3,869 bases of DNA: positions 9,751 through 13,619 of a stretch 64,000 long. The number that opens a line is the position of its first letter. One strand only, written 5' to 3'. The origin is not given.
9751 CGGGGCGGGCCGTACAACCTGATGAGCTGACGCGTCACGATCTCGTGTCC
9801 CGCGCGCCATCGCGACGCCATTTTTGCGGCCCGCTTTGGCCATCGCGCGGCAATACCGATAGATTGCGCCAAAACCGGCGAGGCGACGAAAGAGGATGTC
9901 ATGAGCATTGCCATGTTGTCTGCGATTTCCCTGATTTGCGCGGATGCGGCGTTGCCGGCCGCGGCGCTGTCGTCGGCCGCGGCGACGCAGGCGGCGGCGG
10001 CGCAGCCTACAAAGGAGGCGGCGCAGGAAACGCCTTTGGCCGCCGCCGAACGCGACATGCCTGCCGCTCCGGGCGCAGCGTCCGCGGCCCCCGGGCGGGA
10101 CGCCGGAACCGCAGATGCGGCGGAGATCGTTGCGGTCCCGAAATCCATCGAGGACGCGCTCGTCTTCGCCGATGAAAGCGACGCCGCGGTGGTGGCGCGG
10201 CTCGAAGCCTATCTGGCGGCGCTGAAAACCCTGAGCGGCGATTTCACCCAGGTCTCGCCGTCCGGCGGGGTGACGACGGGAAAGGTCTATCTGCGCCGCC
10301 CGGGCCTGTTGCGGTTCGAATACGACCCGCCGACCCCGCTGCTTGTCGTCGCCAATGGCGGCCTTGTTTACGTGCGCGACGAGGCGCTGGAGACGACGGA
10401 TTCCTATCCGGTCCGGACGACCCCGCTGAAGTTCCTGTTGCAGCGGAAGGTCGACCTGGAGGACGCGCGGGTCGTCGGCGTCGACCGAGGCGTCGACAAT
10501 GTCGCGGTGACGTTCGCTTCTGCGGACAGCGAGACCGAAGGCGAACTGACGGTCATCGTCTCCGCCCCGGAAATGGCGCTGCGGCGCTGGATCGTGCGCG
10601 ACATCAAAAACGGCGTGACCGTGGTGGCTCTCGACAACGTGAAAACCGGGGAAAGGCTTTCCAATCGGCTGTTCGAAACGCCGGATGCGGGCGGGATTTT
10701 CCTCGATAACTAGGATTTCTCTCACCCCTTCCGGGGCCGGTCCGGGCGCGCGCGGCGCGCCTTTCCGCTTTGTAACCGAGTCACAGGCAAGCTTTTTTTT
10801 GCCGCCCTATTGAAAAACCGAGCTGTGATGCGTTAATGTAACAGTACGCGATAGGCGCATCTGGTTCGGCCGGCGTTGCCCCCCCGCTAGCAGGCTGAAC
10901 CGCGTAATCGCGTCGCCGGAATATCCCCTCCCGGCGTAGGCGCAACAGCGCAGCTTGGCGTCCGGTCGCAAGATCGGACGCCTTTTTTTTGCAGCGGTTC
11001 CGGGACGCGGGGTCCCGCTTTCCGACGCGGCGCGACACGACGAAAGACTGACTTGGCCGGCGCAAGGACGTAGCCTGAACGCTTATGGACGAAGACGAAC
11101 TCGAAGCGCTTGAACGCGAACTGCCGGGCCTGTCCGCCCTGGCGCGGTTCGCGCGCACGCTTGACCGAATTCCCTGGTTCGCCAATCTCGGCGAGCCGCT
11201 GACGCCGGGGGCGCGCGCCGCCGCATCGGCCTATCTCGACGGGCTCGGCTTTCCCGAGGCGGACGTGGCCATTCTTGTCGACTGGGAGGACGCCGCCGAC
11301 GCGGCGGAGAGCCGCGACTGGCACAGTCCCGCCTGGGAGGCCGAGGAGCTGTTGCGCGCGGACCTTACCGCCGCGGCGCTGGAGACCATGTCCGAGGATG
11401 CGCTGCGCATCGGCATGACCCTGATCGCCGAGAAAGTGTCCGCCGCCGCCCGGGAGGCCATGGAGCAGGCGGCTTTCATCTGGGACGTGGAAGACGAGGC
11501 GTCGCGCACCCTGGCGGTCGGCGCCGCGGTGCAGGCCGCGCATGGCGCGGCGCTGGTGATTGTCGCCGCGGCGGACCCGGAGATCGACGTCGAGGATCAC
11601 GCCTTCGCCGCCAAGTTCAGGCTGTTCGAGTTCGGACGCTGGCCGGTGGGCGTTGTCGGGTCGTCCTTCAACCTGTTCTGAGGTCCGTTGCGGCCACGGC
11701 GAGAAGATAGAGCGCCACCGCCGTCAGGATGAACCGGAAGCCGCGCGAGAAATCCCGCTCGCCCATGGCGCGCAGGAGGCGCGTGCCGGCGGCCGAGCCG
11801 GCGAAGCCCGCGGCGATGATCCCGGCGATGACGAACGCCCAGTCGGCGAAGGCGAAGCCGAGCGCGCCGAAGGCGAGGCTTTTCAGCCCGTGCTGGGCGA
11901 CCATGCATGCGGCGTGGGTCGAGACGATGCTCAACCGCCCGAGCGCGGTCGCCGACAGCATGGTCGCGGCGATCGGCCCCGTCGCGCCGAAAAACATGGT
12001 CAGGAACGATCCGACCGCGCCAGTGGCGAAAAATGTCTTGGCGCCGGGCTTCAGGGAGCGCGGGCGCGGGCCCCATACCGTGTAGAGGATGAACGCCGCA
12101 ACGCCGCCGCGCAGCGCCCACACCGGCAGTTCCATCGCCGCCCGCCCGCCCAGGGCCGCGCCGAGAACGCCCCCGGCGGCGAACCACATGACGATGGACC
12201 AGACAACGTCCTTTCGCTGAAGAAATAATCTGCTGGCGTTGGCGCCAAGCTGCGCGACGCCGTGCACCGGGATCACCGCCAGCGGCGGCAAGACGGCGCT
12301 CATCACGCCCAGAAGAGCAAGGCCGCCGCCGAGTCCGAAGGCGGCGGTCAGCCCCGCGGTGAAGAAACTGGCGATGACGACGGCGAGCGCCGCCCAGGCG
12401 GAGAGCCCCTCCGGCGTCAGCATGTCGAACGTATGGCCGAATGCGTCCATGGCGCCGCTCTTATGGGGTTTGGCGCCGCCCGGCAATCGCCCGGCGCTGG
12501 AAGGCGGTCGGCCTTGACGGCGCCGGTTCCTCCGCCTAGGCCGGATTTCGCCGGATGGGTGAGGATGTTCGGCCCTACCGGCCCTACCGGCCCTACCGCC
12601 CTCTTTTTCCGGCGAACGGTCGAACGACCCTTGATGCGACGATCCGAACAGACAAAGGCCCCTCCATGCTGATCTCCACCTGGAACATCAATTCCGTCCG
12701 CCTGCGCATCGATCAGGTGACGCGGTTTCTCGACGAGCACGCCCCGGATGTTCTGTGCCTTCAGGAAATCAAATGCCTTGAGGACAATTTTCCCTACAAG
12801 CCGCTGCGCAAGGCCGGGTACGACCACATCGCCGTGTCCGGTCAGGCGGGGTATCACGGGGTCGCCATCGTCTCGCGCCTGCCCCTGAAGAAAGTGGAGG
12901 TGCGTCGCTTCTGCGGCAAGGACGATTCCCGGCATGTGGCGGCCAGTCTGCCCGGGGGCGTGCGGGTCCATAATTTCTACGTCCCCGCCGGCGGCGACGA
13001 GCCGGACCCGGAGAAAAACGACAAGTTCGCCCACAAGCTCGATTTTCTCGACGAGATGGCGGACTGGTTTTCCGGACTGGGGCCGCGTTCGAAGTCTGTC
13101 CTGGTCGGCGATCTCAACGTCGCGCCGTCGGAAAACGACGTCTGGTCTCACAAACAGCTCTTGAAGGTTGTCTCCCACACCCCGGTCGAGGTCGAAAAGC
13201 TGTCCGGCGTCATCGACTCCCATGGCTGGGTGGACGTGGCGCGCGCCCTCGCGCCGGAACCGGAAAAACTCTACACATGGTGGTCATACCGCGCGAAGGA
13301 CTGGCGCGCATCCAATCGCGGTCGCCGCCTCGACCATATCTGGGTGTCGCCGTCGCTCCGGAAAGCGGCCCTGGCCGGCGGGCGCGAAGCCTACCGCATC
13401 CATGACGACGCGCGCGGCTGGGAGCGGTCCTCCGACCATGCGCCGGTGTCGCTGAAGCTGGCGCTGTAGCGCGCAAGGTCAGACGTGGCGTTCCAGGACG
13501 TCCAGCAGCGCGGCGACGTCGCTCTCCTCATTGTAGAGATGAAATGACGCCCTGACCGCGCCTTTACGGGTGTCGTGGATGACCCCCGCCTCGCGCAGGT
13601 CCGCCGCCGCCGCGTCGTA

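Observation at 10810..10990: Stand-alone candidate sRNA with anti-Shine-Dalgarno loops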

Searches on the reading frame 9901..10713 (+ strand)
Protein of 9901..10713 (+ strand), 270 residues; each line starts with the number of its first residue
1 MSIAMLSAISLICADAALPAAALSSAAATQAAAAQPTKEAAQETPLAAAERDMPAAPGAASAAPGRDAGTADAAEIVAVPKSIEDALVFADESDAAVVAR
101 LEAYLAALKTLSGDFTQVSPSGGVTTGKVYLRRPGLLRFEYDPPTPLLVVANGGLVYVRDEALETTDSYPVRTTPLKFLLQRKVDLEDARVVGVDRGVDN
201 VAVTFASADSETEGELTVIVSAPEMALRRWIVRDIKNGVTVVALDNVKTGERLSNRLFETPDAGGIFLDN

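Call 65: search_protein_families(library=pfam, proteins=[window:9901-10713:+], max_evalue=0.01)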
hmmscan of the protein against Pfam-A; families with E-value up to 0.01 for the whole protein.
window:9901-10713:+ (270 aa): 1 family
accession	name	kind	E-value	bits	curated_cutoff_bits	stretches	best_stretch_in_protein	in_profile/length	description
PF03548.22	LolA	-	3.5e-24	85.8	23.6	1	108-259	3-163/165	Outer membrane lipoprotein carrier protein LolA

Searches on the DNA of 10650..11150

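Call 4: search_rna_families(source=window, start=10650, end=11150, threshold=evalue, max_evalue=10, show_alignments=3)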
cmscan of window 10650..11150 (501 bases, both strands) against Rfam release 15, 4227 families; matches with E-value up to 10: 8.
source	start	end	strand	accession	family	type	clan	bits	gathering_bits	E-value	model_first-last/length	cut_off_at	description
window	10930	10991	+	RF02353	BjrC68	Gene; sRNA;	-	24.2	39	0.00043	1-82/82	no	Bradyrhizobiaceae sRNA BjrC68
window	10952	10992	+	RF00489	ctRNA_p42d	Gene; antisense;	-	21.2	50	0.045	1-46/46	no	ctRNA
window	10959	10980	+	RF01322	CRISPR-DR9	Gene; CRISPR;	-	16.7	45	0.77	5-26/37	no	CRISPR RNA direct repeat element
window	10744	10766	-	RF01356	CRISPR-DR28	Gene; CRISPR;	-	15.2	35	8.4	1-24/24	no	CRISPR RNA direct repeat element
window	10854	10988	+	RF02868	ncS037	Gene; sRNA;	-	14.6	112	5.7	1-152/152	no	Burkholderia sRNA 37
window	10727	10800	+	RF02837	anti-hemB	Gene; sRNA;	-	11.6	49.5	6.4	1-81/81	no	Burkholderia RNA 7 (anti-hemB)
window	10953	10989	+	RF01390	isrG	Gene; sRNA;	-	10.9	100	1.1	1-279/279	no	isrG Hfq binding RNA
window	10709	10823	-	RF00461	IRES_VEGF_A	Cis-reg; IRES;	-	10.7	160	4.3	1-308/308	no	Vascular endothelial growth factor (VEGF) IRES A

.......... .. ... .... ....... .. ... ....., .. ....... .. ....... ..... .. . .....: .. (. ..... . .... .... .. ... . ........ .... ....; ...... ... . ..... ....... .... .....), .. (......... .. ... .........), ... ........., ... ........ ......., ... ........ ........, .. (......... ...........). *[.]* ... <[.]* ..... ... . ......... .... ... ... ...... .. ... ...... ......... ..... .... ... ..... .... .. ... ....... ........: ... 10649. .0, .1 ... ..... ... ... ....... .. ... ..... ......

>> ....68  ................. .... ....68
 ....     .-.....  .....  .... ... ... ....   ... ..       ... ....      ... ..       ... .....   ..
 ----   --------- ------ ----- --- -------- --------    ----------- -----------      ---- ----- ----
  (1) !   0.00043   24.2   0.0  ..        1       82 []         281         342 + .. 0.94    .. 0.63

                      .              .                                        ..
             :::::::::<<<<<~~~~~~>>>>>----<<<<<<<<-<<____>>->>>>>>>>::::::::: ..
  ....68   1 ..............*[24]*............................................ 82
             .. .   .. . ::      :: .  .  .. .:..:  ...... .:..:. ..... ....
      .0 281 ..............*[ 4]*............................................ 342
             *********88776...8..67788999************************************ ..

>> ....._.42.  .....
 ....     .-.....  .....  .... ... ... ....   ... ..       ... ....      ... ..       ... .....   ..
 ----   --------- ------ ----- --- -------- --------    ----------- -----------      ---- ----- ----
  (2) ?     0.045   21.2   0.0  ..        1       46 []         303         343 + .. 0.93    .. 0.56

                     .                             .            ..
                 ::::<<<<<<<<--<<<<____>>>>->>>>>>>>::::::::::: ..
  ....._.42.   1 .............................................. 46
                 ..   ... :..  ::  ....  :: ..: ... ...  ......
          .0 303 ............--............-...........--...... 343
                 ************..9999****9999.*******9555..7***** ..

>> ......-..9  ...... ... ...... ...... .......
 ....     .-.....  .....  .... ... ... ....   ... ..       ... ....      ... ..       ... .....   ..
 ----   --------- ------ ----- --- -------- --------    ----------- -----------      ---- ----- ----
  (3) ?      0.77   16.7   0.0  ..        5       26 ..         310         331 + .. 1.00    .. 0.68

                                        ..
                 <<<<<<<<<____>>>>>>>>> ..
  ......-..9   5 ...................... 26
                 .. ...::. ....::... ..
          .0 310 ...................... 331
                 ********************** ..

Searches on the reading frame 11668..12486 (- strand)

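Call 65: search_protein_families(library=pfam, proteins=[window:11668-12486:-], max_evalue=0.01)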
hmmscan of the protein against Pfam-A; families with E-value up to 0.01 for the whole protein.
window:11668-12486:- (272 aa): 1 family
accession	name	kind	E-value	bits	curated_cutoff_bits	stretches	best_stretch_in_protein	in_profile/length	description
PF01925.25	TauE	-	1e-17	65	32.6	1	37-261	2-237/237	Sulfite exporter TauE/SafE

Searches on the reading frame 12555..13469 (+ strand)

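Call 65: search_protein_families(library=pfam, proteins=[window:12555-13469:+], max_evalue=0.01)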
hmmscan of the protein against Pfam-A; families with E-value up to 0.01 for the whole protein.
window:12555-13469:+ (304 aa): 1 family
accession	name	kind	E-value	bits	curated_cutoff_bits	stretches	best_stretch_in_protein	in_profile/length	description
PF03372.29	Exo_endo_phos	-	2.3e-29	103.1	24.5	1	42-295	2-225/225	Endonuclease/Exonuclease/phosphatase family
